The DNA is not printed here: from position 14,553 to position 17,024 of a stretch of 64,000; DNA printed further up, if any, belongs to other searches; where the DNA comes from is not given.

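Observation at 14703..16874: Second, independent GT2::GT-C fusion protein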

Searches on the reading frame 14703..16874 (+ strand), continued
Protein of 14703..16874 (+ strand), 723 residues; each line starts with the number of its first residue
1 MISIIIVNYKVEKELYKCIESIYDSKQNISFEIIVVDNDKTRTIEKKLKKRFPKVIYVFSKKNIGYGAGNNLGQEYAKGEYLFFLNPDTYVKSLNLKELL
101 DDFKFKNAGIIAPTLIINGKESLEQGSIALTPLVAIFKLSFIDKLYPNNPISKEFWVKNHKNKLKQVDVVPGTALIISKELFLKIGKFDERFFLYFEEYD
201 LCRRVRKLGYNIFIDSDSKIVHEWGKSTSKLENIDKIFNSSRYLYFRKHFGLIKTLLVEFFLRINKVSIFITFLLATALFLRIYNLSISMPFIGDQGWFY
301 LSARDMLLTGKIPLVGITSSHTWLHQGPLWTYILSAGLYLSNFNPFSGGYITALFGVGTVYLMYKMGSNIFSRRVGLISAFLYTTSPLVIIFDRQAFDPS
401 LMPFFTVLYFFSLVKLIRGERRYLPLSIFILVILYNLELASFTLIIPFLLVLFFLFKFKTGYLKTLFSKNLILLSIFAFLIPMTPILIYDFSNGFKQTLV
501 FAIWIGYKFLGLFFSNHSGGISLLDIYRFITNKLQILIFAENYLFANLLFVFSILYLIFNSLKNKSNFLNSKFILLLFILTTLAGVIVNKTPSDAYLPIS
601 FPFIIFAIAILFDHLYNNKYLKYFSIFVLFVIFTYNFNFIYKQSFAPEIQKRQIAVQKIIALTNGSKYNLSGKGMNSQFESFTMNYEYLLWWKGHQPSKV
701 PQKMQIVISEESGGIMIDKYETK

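Call 10: search_solved_structures(query=window:14703-16871:+, max_evalue=1, show_alignments=3)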
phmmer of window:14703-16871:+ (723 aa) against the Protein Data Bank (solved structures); distinct sequences matched with E-value up to 1: 14.
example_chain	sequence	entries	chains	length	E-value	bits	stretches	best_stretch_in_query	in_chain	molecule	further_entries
5hea_A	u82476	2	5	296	1.2e-07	33.6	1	1-99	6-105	Putative glycosyltransferase (GalT1)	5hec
3bcv_A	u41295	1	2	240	4.7e-07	31.7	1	2-93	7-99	Putative glycosyltransferase protein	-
2z87_A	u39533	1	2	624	1.6e-06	29.9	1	1-104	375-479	Chondroitin synthase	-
2z86_A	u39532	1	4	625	1.7e-06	29.9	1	1-104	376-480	Chondroitin synthase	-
6p61_A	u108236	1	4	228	0.0002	23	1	2-95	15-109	Glycosyltransferase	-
6h1j_A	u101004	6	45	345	0.00024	22.7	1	2-134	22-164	Probable ss-1,3-N-acetylglucosaminyltransferase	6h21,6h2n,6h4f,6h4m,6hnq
5tze_C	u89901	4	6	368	0.00038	22.1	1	2-100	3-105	Glycosyl transferase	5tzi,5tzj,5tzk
5tz8_A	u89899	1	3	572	0.00055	21.5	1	2-100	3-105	Glycosyl transferase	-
9omm_A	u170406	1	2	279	0.0014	20.2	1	2-121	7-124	Glycosyltransferase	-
9omj_A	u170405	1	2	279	0.0014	20.2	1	2-121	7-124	Glycosyltransferase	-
9omh_A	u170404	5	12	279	0.0014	20.2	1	2-121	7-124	Glycosyltransferase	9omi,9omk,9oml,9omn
7msp_A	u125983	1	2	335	0.021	16.3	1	6-92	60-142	SPbeta prophage-derived glycosyltransferase SunS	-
7msn_A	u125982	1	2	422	0.029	15.8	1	6-93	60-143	SPbeta prophage-derived glycosyltransferase SunS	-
9jma_A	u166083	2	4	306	0.55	11.6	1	1-96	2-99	GalNAc(5)-diNAcBac-PP-undecaprenol beta-1,3-glucosyltransferase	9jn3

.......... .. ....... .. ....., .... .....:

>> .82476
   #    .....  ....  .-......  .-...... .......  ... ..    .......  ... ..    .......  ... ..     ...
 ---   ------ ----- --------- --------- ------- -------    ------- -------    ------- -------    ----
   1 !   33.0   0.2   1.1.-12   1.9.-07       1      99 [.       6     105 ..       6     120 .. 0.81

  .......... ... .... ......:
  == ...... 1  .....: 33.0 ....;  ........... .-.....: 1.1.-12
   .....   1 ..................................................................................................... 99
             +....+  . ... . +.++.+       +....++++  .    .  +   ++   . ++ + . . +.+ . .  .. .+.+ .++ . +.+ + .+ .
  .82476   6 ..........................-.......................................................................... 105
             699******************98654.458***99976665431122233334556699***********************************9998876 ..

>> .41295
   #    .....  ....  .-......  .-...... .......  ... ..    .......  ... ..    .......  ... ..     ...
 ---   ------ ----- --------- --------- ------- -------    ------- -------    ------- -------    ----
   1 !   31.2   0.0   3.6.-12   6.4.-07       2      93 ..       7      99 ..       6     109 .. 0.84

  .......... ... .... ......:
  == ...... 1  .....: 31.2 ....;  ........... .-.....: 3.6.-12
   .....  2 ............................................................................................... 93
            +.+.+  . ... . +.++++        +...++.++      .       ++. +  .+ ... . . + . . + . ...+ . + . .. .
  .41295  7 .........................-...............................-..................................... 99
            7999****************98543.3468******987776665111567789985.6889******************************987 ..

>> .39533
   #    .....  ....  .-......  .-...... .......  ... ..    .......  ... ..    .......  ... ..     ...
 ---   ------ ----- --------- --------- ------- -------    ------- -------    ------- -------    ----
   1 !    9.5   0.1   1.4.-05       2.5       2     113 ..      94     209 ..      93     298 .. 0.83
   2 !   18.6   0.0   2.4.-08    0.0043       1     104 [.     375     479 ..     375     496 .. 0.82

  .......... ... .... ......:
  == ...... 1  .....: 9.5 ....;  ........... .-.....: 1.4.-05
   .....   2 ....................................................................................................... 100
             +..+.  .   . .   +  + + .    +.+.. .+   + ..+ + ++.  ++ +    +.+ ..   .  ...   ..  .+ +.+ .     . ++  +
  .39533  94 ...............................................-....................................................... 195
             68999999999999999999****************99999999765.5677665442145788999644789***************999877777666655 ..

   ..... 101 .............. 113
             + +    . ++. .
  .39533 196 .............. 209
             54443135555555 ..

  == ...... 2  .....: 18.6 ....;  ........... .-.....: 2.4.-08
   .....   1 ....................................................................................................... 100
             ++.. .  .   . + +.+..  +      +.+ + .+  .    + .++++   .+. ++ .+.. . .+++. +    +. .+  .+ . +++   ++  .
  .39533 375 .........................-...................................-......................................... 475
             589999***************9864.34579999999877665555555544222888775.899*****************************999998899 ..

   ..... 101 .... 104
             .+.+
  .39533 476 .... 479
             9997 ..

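Call 14: find_encoding_contigs(protein=P0001, flank=10000, max_places=2)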
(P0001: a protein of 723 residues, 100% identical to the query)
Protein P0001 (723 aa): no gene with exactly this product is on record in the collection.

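Call 15: find_encoding_contigs(protein=P0027, flank=6000, max_places=2)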
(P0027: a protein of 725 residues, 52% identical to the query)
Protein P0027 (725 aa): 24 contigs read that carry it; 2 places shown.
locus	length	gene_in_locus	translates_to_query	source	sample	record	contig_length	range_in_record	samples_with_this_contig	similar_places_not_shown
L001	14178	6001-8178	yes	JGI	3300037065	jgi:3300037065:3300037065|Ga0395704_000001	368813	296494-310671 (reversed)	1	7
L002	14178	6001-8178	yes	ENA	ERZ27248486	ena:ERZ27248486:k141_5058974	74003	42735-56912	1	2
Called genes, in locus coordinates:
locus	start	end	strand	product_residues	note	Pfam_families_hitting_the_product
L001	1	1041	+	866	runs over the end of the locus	PF00535:Glycos_transf_2, PF10111:Glyco_tranf_2_2 (faint), PF13506:Glyco_transf_21, PF13641:Glyco_tranf_2_3, PF02366:PMT (weak), PF13231:PMT_2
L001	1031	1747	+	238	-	PF00535:Glycos_transf_2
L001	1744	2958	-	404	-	PF08421:Methyltransf_13, PF13489:Methyltransf_23, PF08241:Methyltransf_11 (weak), PF08242:Methyltransf_12 (weak), PF08484:Methyltransf_14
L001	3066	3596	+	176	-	PF00908:dTDP_sugar_isom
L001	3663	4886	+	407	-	PF01943:Polysacc_synt, PF13440:Polysacc_synt_3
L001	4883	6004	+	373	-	PF13439:Glyco_transf_4, PF13524:Glyco_trans_1_2, PF13692:Glyco_trans_1_4, PF00534:Glycos_transf_1, PF20706:GT4-conflict (faint)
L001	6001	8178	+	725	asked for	PF00535:Glycos_transf_2, PF10111:Glyco_tranf_2_2, PF13231:PMT_2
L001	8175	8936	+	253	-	PF00535:Glycos_transf_2, PF10111:Glyco_tranf_2_2 (weak), PF13641:Glyco_tranf_2_3 (weak)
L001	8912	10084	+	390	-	PF13231:PMT_2 (weak)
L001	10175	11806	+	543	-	PF02366:PMT (weak), PF13231:PMT_2 (weak), PF26626:DUF8201 (weak)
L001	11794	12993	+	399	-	PF04932:Wzy_C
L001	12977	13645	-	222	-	PF09136:Glucodextran_B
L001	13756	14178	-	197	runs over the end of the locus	-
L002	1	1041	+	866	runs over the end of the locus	PF00535:Glycos_transf_2, PF10111:Glyco_tranf_2_2 (faint), PF13506:Glyco_transf_21, PF13641:Glyco_tranf_2_3, PF02366:PMT (weak), PF13231:PMT_2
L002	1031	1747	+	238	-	PF00535:Glycos_transf_2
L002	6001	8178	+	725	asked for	PF00535:Glycos_transf_2, PF10111:Glyco_tranf_2_2, PF13231:PMT_2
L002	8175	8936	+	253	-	PF00535:Glycos_transf_2, PF10111:Glyco_tranf_2_2 (weak), PF13641:Glyco_tranf_2_3 (weak)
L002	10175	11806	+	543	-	PF02366:PMT (weak), PF13231:PMT_2 (weak), PF26626:DUF8201 (weak)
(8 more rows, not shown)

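Call 16: find_encoding_contigs(protein=P0077, flank=6000, max_places=1)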
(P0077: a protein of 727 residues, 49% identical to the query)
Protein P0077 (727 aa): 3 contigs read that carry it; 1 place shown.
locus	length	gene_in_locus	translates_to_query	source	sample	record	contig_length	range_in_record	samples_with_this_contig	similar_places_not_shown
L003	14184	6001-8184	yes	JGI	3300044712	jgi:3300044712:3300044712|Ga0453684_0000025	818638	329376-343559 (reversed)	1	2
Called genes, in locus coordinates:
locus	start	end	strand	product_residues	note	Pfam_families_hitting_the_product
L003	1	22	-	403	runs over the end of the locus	PF08421:Methyltransf_13, PF13489:Methyltransf_23, PF08484:Methyltransf_14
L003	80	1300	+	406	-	PF01943:Polysacc_synt, PF04506:Rft-1 (faint), PF13440:Polysacc_synt_3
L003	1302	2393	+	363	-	PF00534:Glycos_transf_1, PF13524:Glyco_trans_1_2, PF13692:Glyco_trans_1_4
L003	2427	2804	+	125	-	-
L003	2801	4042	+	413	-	PF08421:Methyltransf_13, PF13489:Methyltransf_23, PF08241:Methyltransf_11 (weak), PF08242:Methyltransf_12, PF08484:Methyltransf_14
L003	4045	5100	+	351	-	PF01073:3Beta_HSD, PF01370:Epimerase, PF02719:Polysacc_synt_2, PF07993:NAD_binding_4, PF16363:GDP_Man_Dehyd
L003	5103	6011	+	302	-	PF01408:GFO_IDH_MocA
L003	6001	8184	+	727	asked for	PF00535:Glycos_transf_2, PF10111:Glyco_tranf_2_2, PF13641:Glyco_tranf_2_3, PF13231:PMT_2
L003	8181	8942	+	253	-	PF00535:Glycos_transf_2, PF10111:Glyco_tranf_2_2 (weak)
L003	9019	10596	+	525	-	PF13231:PMT_2 (weak)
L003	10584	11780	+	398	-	PF04932:Wzy_C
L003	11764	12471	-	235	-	PF17936:Big_6 (faint), PF12733:Cadherin-like (faint), PF19077:Big_13 (faint), PF09136:Glucodextran_B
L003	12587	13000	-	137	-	PF02823:ATP-synt_DE_N, PF00401:ATP-synt_DE (weak)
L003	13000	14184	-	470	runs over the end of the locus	PF02874:ATP-synt_ab_N, PF00006:ATP-synt_ab, PF22919:ATP-synt_VA_C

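Call 17: find_encoding_contigs(protein=P0038, flank=6000, max_places=1)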
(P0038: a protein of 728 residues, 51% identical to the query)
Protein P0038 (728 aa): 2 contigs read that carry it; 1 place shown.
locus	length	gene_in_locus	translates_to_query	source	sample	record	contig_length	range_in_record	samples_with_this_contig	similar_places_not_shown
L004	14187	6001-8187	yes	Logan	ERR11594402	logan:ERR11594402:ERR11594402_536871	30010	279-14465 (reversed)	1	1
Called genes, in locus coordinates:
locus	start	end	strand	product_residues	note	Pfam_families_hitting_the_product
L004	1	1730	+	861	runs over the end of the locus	PF00535:Glycos_transf_2, PF10111:Glyco_tranf_2_2 (weak), PF13641:Glyco_tranf_2_3, PF13506:Glyco_transf_21 (weak), PF02366:PMT, PF13231:PMT_2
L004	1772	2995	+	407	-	PF01943:Polysacc_synt, PF13440:Polysacc_synt_3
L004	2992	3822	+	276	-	PF01209:Ubie_methyltran, PF03848:TehB, PF02353:CMAS, PF05175:MTS, PF13489:Methyltransf_23, PF08241:Methyltransf_11, PF08242:Methyltransf_12, PF13649:Methyltransf_25, +4 more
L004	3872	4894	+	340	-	PF01073:3Beta_HSD, PF01370:Epimerase, PF02719:Polysacc_synt_2, PF04321:RmlD_sub_bind (weak), PF07993:NAD_binding_4, PF16363:GDP_Man_Dehyd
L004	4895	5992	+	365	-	PF13439:Glyco_transf_4, PF13692:Glyco_trans_1_4, PF13524:Glyco_trans_1_2, PF20706:GT4-conflict (weak), PF00534:Glycos_transf_1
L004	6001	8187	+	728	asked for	PF00535:Glycos_transf_2, PF10111:Glyco_tranf_2_2, PF13231:PMT_2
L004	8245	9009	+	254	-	PF00535:Glycos_transf_2, PF10111:Glyco_tranf_2_2 (weak)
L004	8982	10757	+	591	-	-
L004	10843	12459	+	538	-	PF13231:PMT_2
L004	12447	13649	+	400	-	PF04932:Wzy_C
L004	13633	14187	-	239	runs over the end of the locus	PF19077:Big_13 (faint), PF09136:Glucodextran_B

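Call 18: find_encoding_contigs(protein=P0107, flank=6000, max_places=1)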
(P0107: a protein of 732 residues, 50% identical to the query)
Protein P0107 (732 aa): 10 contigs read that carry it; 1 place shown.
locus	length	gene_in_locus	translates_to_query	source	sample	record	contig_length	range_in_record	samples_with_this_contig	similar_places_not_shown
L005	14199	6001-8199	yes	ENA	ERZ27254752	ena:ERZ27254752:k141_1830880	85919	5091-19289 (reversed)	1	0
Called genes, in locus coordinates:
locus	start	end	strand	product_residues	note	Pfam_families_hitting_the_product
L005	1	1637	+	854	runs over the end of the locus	PF00535:Glycos_transf_2, PF10111:Glyco_tranf_2_2 (faint), PF13641:Glyco_tranf_2_3, PF13231:PMT_2 (weak)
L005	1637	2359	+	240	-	PF00535:Glycos_transf_2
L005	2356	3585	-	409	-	PF08421:Methyltransf_13, PF13489:Methyltransf_23, PF08484:Methyltransf_14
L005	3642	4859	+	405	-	PF01943:Polysacc_synt, PF13440:Polysacc_synt_3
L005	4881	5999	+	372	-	PF13439:Glyco_transf_4 (weak), PF13692:Glyco_trans_1_4, PF13524:Glyco_trans_1_2, PF00534:Glycos_transf_1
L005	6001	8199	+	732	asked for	PF00535:Glycos_transf_2, PF10111:Glyco_tranf_2_2 (weak), PF13641:Glyco_tranf_2_3 (weak)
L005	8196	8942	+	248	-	PF00535:Glycos_transf_2, PF10111:Glyco_tranf_2_2 (weak)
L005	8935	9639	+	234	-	PF13489:Methyltransf_23, PF08241:Methyltransf_11, PF08242:Methyltransf_12, PF13649:Methyltransf_25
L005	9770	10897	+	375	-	PF09594:GT87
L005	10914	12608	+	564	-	-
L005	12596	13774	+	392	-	PF04932:Wzy_C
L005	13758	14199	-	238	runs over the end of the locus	PF12733:Cadherin-like (faint), PF17936:Big_6 (faint), PF19077:Big_13 (faint), PF09136:Glucodextran_B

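Call 29: find_related_loci(query=A1, collection=genome_contigs, flank=10000)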
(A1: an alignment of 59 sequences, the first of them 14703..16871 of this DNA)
Query A1 (723 aa) in genome_contigs; peptide patterns used: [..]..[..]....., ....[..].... (x = any residue, [..] = any of these).
599 stretches matched a pattern (row limit reached: there are more); 548 encode a relative of the query (tblastn E <= 1e-3); the best 80 are kept; 80 distinct loci.
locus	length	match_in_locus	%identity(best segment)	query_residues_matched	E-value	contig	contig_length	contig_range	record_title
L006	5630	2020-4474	47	1-717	0e+0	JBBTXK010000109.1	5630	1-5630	MAG: Patescibacteria group bacterium isolate H51-bin196_1 H51_bin196_1_000000000109, whole genome shotgun sequence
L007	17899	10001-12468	43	1-711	0e+0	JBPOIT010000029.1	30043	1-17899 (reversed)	MAG: Candidatus Levyibacteriota bacterium isolate MAG_784 c_000000578630, whole genome shotgun sequence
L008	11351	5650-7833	44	2-719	0e+0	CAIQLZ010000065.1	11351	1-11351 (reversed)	MAG: Candidatus Levybacteria bacterium isolate AM-lipid-01-D9_bin-0046 genome assembly, contig: bin-0046:065/107, whole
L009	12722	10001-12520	45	1-719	0e+0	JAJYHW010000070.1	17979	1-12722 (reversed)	MAG: bacterium isolate DBS1-3.bin97 NODE_5690_length_17979_cov_1.29806, whole genome shotgun sequence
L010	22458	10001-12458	45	1-723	0e+0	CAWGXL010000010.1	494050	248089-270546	MAG: uncultured bacterium isolate MFD09206.bin.2.20 genome assembly, contig: contig_853, whole genome shotgun sequence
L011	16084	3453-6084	45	1-719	4e-180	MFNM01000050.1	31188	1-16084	MAG: Candidatus Levybacteria bacterium RIFCSPHIGHO2_01_FULL_37_33 rifcsphigho2_01_scaffold_9412, whole genome shotgun se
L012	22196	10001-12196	47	2-721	4e-178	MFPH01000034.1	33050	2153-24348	MAG: Candidatus Levybacteria bacterium RIFCSPLOWO2_12_FULL_37_14 rifcsplowo2_12_scaffold_2655, whole genome shotgun sequ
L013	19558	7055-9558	42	1-719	1e-171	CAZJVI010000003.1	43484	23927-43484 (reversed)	MAG TPA_asm: uncultured Gammaproteobacteria bacterium isolate binchicken_co50_326 genome assembly, contig: NODE_838_leng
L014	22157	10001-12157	43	2-717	3e-171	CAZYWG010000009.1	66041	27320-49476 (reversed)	MAG TPA_asm: uncultured Gammaproteobacteria bacterium isolate SRP200132_co1_187 genome assembly, contig: NODE_604_length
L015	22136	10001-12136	43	2-711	8e-165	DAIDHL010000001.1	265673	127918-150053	MAG TPA_asm: Candidatus Levyibacteriota bacterium isolate clean344 NODE_1_length_265673_cov_5.589056, whole genome shotg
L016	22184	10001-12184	42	7-723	1e-164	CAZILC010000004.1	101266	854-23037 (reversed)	MAG TPA_asm: uncultured Gammaproteobacteria bacterium isolate SRP200132_co1_59 genome assembly, contig: NODE_223_length_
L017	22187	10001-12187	41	1-719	2e-163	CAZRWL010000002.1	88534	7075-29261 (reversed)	MAG TPA_asm: uncultured Gammaproteobacteria bacterium isolate SRP269290_co1_1073 genome assembly, contig: NODE_228_lengt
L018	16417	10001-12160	45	7-715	2e-160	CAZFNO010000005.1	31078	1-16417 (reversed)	MAG TPA_asm: uncultured Gammaproteobacteria bacterium isolate binchicken_co134_351 genome assembly, contig: NODE_2983_le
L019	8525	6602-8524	43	1-640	6e-153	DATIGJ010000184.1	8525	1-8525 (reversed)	MAG TPA_asm: Patescibacteria group bacterium isolate SMAG_U16418 k141_955214, whole genome shotgun sequence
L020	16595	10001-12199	41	2-719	1e-147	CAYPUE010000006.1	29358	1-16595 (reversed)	MAG TPA_asm: uncultured Gammaproteobacteria bacterium isolate SRP269290_co2_354 genome assembly, contig: NODE_1420_lengt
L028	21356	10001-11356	44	267-715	2e-101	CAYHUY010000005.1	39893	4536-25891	MAG TPA_asm: uncultured Gammaproteobacteria bacterium isolate ERP119705_co16_474 genome assembly, contig: NODE_751_lengt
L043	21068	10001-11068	37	1-340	3e-62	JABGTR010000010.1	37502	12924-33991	MAG: Candidatus Paceibacterota bacterium isolate SI034_bin135 k141_561913, whole genome shotgun sequence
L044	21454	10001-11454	49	1-263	3e-60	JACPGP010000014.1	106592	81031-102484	MAG: Candidatus Levyibacteriota bacterium isolate NC_groundwater_391_Ag_B-0.1um_40_33 GD18-4_B1_scaffold_397349, whole g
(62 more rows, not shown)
